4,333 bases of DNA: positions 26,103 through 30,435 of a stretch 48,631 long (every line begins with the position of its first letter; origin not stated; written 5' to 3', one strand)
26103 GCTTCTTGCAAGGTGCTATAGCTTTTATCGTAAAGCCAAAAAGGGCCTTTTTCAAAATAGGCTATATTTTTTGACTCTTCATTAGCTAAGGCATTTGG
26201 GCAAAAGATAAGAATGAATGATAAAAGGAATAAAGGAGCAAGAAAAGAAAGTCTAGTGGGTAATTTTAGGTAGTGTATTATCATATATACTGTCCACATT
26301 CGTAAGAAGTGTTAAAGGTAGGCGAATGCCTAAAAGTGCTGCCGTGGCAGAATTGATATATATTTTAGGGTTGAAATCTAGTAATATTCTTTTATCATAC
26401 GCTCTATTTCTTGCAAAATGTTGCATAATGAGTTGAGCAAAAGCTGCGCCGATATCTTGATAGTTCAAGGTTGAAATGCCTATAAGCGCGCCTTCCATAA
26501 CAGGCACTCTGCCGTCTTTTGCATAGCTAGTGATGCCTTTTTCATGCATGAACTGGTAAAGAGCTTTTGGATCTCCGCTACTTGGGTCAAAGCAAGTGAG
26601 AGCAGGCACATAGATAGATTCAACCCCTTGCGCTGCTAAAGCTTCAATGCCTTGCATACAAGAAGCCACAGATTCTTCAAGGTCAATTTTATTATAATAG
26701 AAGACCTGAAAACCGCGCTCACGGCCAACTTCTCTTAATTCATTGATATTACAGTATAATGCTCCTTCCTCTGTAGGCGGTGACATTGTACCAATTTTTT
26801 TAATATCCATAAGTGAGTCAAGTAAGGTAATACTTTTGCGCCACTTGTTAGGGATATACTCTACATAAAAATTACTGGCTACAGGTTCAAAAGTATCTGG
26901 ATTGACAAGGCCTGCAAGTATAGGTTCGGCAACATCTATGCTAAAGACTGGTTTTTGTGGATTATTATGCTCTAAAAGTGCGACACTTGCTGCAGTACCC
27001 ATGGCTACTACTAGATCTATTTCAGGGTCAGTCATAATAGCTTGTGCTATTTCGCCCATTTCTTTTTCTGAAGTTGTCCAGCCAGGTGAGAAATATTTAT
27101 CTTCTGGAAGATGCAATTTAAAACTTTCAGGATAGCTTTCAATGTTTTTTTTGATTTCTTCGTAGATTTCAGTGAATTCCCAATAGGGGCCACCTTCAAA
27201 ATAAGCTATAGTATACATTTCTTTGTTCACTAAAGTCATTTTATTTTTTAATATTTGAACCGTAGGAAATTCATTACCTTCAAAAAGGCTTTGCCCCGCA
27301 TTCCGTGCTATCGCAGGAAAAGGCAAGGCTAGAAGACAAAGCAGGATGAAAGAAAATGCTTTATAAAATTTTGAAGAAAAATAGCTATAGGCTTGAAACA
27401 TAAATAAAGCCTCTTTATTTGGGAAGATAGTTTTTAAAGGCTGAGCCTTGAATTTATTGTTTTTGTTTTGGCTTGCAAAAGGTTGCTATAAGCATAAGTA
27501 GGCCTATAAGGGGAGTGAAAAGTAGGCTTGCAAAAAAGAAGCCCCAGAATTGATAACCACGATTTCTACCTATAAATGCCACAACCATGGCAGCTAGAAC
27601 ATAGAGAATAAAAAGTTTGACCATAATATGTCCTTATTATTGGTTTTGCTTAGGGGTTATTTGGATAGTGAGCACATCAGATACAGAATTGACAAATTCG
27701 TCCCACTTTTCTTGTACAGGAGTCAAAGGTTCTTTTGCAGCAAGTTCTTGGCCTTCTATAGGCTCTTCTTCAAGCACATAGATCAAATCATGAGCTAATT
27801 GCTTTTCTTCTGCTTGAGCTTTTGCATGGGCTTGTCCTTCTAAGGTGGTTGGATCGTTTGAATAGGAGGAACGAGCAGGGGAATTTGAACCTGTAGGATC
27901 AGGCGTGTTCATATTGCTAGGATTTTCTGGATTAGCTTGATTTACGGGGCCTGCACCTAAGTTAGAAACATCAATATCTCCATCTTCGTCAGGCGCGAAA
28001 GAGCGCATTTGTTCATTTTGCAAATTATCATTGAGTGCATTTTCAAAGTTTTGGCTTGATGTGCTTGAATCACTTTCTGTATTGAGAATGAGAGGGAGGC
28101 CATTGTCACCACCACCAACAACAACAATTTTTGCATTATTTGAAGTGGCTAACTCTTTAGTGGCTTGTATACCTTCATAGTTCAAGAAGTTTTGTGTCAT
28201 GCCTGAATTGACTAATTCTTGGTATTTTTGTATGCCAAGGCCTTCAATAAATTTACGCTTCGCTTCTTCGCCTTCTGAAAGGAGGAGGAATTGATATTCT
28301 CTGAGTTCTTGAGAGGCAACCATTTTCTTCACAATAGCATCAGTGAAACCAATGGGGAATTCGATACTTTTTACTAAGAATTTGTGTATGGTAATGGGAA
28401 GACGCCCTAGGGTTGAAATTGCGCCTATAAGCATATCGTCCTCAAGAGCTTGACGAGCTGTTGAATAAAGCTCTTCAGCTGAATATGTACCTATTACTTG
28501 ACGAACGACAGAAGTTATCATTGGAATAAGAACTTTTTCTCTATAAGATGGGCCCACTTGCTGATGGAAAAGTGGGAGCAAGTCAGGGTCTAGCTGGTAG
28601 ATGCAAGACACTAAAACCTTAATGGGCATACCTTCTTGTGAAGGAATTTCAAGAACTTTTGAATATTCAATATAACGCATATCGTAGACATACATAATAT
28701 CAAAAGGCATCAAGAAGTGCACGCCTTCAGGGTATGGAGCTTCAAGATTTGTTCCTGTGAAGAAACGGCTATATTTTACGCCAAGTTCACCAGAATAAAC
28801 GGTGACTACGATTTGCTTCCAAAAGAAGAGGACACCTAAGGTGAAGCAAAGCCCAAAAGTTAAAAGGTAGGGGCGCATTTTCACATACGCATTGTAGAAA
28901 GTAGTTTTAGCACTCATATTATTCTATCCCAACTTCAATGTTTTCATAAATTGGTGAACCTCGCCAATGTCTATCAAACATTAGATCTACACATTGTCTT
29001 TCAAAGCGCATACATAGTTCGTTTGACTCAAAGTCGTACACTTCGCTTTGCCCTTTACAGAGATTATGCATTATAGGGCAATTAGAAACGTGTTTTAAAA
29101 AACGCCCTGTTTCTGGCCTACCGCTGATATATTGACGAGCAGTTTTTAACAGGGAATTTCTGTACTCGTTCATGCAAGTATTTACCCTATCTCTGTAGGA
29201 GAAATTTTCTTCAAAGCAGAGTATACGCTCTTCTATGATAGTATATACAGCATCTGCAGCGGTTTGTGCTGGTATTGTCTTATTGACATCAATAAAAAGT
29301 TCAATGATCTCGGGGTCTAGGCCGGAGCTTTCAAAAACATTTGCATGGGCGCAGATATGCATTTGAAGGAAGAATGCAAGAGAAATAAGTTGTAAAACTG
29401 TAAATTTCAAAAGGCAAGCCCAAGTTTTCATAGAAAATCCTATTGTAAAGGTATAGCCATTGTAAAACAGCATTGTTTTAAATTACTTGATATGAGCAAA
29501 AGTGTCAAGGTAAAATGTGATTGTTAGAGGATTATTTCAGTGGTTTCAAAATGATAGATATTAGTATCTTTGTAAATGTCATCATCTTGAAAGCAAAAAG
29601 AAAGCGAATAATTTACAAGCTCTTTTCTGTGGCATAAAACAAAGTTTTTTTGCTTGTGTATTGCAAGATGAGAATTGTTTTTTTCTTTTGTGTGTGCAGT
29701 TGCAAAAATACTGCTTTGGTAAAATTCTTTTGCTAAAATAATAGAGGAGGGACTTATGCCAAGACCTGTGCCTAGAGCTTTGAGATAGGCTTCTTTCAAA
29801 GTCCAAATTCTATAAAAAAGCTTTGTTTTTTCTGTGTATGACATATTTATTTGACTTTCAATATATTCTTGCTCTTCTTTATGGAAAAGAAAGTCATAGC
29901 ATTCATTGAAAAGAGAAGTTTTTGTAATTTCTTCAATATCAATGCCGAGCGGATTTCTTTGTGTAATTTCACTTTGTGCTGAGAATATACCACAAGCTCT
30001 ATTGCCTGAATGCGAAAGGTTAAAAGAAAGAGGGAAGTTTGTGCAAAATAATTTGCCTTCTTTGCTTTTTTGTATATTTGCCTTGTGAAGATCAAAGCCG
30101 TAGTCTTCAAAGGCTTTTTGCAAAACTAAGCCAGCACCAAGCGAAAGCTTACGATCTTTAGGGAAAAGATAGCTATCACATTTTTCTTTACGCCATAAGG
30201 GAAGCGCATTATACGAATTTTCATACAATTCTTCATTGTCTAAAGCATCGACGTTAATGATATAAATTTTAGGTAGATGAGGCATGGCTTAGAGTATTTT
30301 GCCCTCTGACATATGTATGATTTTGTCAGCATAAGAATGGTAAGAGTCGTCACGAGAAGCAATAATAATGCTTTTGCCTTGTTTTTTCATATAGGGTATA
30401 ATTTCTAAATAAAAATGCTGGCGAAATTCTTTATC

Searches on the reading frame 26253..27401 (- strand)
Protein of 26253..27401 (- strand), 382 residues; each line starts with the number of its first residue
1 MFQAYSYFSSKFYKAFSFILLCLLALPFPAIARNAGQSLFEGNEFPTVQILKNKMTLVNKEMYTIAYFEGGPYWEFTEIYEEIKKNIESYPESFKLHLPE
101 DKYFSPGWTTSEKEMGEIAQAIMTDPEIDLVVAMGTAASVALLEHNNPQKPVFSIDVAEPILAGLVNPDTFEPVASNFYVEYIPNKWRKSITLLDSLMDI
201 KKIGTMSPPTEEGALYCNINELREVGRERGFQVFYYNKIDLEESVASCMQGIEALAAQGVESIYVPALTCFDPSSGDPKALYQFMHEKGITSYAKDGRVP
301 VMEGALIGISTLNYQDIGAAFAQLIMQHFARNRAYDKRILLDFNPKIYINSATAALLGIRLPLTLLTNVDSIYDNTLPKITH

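Call 6: search_protein_families(library=pfam, proteins=[window:26253-27401:-], max_evalue=0.01)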
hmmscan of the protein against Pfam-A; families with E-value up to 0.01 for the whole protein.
window:26253-27401:- (382 aa): 1 family
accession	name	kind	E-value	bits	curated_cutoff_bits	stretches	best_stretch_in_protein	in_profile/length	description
PF04392.18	ABC_sub_bind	-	4.1e-06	26.7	25.9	1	109-368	40-288/293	ABC transporter substrate binding protein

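Call 33: search_protein_families(library=ncbifam, proteins=[window:26253-27401:-], max_evalue=0.001)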
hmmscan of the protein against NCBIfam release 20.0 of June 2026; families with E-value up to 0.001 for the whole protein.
window:26253-27401:- (382 aa): 1 family
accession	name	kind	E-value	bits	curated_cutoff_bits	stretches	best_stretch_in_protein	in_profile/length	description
NF041285.1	ABC_SBP_TrpX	equivalog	5e-06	25.8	390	1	124-368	88-320/322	tryptophan ABC transporter substrate-binding protein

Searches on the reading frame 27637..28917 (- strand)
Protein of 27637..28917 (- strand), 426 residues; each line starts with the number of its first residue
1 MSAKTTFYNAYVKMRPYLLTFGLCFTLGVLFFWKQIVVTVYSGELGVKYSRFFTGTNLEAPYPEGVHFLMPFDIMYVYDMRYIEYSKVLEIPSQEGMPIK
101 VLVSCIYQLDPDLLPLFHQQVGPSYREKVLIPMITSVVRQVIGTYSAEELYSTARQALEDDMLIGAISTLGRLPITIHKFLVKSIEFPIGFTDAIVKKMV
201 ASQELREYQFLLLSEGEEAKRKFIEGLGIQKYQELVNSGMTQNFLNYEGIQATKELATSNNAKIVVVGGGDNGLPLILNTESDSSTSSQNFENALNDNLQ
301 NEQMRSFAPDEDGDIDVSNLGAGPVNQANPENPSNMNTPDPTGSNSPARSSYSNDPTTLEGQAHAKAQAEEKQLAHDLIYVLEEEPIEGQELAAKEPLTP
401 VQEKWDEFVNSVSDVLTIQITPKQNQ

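Call 6: search_protein_families(library=pfam, proteins=[window:27637-28917:-], max_evalue=0.01)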
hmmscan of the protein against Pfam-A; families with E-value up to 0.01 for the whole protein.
window:27637-28917:- (426 aa): 1 family
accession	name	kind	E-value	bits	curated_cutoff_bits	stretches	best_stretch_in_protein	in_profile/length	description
PF01145.31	Band_7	-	3e-23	83.2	23.6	1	40-207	3-167/176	SPFH domain / Band 7 family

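Call 33: search_protein_families(library=ncbifam, proteins=[window:27637-28917:-], max_evalue=0.001)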
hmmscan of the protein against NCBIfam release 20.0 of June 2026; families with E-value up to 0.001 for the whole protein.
window:27637-28917:- (426 aa): 0 families

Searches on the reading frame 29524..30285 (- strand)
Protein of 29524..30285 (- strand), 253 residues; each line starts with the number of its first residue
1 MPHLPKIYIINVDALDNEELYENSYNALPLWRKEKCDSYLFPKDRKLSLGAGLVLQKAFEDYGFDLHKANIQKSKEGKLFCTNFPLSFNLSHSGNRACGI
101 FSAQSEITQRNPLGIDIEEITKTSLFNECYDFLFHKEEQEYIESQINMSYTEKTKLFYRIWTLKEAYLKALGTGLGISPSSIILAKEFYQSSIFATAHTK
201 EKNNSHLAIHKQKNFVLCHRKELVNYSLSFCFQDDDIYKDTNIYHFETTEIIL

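Call 6: search_protein_families(library=pfam, proteins=[window:29524-30285:-], max_evalue=0.01)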
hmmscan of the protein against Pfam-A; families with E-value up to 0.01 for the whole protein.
window:29524-30285:- (253 aa): 2 families
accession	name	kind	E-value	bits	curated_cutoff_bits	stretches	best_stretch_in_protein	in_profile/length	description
PF01648.25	ACPS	-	2.1e-16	60.4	25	1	112-211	1-103/111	4'-phosphopantetheinyl transferase superfamily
PF22624.1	AASDHPPT_N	-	9.7e-06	26.2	27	1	22-95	11-91/100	4'-phosphopantetheinyl transferase, N-terminal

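Call 33: search_protein_families(library=ncbifam, proteins=[window:29524-30285:-], max_evalue=0.001)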
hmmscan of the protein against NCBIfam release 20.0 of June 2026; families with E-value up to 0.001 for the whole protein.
window:29524-30285:- (253 aa): 5 families
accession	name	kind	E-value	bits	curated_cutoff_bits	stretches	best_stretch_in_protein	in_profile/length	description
NF042922.1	4PPT_HetI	equivalog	7.5e-13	48.3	370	1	84-176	101-184/235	4'-phosphopantetheinyl transferase HetI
NF007676.0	PRK10351.1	equivalog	1e-11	44.8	174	1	71-194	51-162/195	4'-phosphopantetheinyl transferase AcpT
NF047349.1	4PPT_AusB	equivalog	3.4e-11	43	225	1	33-189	26-168/205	aureusimine biosynthesis 4'-phosphopantetheinyl transferase AusB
TIGR00556.1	pantethn_trn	domain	2.2e-07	31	45.35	1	112-223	4-105/128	phosphopantetheine--protein transferase domain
NF011253.0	PRK14659.1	equivalog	8.9e-05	23.1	156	1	113-215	5-112/123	holo-[acyl-carrier-protein] synthase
